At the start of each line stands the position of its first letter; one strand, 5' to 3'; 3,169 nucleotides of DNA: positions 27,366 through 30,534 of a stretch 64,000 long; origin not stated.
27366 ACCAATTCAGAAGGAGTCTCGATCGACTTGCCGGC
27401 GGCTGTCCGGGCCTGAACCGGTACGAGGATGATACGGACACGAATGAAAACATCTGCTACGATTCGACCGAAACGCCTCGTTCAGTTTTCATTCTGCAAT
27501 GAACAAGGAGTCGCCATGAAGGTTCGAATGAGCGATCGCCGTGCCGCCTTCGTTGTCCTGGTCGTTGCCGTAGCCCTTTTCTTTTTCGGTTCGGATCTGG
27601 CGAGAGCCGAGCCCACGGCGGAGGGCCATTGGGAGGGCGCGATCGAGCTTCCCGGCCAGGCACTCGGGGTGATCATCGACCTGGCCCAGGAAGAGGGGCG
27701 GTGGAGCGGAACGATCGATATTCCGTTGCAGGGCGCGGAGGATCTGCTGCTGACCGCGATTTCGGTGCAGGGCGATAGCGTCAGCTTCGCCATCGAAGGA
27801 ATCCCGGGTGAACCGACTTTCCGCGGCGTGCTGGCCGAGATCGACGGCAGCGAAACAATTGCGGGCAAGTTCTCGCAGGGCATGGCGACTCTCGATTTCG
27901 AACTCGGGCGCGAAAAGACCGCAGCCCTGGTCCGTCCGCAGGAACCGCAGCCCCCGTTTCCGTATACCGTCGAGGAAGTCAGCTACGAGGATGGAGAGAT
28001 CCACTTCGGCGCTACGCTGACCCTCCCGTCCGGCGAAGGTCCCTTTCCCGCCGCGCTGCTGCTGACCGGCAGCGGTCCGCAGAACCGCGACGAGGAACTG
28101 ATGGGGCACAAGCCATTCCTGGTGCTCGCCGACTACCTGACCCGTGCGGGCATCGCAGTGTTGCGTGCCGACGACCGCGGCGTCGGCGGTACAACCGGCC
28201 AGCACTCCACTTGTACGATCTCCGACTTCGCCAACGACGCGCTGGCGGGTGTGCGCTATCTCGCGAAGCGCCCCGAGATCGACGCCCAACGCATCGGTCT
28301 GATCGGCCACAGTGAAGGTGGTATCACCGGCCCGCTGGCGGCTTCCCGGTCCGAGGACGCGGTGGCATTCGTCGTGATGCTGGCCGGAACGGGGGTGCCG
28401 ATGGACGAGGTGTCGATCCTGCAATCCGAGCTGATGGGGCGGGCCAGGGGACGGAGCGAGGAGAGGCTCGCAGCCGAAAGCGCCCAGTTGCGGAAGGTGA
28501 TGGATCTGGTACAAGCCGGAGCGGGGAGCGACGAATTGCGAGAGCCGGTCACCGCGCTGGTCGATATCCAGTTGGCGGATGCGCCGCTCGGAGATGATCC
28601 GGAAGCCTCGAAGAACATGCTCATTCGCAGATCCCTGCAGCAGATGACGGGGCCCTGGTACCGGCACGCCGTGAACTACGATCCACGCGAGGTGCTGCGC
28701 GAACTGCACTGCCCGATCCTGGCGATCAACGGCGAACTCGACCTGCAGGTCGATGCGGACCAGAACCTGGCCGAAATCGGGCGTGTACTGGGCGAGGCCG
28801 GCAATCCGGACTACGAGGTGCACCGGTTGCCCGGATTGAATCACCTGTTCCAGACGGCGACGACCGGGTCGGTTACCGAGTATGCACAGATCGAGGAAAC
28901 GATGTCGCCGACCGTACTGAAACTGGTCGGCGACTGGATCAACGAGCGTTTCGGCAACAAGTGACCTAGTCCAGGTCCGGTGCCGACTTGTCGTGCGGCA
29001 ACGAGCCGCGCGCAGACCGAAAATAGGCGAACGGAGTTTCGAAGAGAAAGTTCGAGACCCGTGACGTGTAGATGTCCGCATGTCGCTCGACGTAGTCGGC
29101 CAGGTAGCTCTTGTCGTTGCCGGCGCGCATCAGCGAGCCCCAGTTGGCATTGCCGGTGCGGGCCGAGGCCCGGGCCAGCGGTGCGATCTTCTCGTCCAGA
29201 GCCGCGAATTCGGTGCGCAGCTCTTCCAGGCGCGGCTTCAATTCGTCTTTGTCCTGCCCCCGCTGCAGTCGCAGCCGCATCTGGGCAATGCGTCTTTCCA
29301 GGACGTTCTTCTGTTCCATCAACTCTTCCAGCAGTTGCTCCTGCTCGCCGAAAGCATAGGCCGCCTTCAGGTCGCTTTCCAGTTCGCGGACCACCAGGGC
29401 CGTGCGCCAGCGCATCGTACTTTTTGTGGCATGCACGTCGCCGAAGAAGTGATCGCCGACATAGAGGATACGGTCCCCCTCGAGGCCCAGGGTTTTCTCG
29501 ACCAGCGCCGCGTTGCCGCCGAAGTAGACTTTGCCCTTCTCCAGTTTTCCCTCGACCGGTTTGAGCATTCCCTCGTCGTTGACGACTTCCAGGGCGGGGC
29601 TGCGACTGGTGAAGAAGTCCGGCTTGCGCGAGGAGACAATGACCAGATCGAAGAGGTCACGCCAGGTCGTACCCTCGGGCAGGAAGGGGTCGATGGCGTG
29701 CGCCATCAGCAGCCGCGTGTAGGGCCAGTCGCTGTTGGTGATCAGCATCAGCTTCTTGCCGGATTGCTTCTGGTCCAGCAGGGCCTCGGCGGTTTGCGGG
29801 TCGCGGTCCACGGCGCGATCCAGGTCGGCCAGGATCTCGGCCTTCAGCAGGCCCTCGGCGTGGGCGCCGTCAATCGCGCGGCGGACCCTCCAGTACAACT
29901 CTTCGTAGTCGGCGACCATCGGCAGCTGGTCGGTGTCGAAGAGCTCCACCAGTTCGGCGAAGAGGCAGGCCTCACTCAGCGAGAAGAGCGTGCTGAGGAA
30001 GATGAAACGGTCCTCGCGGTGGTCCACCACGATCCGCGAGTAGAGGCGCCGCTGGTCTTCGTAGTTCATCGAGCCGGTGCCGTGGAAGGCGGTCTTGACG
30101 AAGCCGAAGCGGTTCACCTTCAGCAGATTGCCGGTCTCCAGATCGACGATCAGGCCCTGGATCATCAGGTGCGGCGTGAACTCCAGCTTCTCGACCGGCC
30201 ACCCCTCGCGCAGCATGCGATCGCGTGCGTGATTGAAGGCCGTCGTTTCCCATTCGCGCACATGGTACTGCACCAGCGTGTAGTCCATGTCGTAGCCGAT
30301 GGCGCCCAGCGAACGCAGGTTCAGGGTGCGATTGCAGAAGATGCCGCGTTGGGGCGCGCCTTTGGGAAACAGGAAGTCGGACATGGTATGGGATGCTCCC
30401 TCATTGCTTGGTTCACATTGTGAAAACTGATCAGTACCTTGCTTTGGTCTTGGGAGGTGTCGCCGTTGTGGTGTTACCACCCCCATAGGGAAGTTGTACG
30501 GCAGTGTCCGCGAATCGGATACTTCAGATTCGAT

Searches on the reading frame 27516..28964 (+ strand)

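Call 15: search_protein_families(library=pfam, proteins=[window:27516-28964:+], max_evalue=0.0001)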
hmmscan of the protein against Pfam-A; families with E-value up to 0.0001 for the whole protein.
window:27516-28964:+ (482 aa): 7 families
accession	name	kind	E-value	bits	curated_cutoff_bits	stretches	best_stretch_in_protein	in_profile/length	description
PF00326.27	Peptidase_S9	-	2.7e-10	40.5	22.6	1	208-287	10-93/213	Prolyl oligopeptidase family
PF02129.25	Peptidase_S15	-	2.7e-09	37.6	23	1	136-411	7-235/262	X-Pro dipeptidyl-peptidase (S15 family)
PF12146.15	Hydrolase_4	-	2.8e-09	37.1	27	1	204-295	23-112/239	Serine aminopeptidase, S33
PF12697.13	Abhydrolase_6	-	5.1e-07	31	26.3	1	206-446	21-207/217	Alpha/beta hydrolase family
PF08840.17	BAAT_C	-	1.3e-06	29.1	20.9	1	245-330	9-92/210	BAAT / Acyl-CoA thioester hydrolase C terminal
PF00561.26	Abhydrolase_1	-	2.4e-06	27.8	25.8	1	200-440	15-235/245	alpha/beta hydrolase fold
PF01738.24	DLH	-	5e-06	26.7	21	0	235-290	74-128/217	Dienelactone hydrolase family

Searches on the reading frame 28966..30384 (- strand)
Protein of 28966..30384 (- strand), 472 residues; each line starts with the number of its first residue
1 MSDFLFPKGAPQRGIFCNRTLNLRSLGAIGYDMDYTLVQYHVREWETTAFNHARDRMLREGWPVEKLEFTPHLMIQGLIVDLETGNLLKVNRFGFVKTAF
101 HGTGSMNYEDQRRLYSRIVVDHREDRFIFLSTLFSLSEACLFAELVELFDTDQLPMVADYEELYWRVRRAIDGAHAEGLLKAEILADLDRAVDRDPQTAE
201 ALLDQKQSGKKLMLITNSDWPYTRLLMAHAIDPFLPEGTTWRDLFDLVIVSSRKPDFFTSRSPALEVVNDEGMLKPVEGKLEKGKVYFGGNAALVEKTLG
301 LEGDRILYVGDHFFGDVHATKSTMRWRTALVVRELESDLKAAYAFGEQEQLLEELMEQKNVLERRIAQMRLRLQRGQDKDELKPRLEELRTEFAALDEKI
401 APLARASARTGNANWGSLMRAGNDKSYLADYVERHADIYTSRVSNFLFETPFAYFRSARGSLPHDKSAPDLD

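Call 15: search_protein_families(library=pfam, proteins=[window:28966-30384:-], max_evalue=0.0001)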
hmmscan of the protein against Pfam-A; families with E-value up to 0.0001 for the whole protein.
window:28966-30384:- (472 aa): 1 family
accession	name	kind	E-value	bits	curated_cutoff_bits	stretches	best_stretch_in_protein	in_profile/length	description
PF05761.20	5_nucleotid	-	7e-143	477.3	28.5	1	15-466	1-459/460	5' nucleotidase family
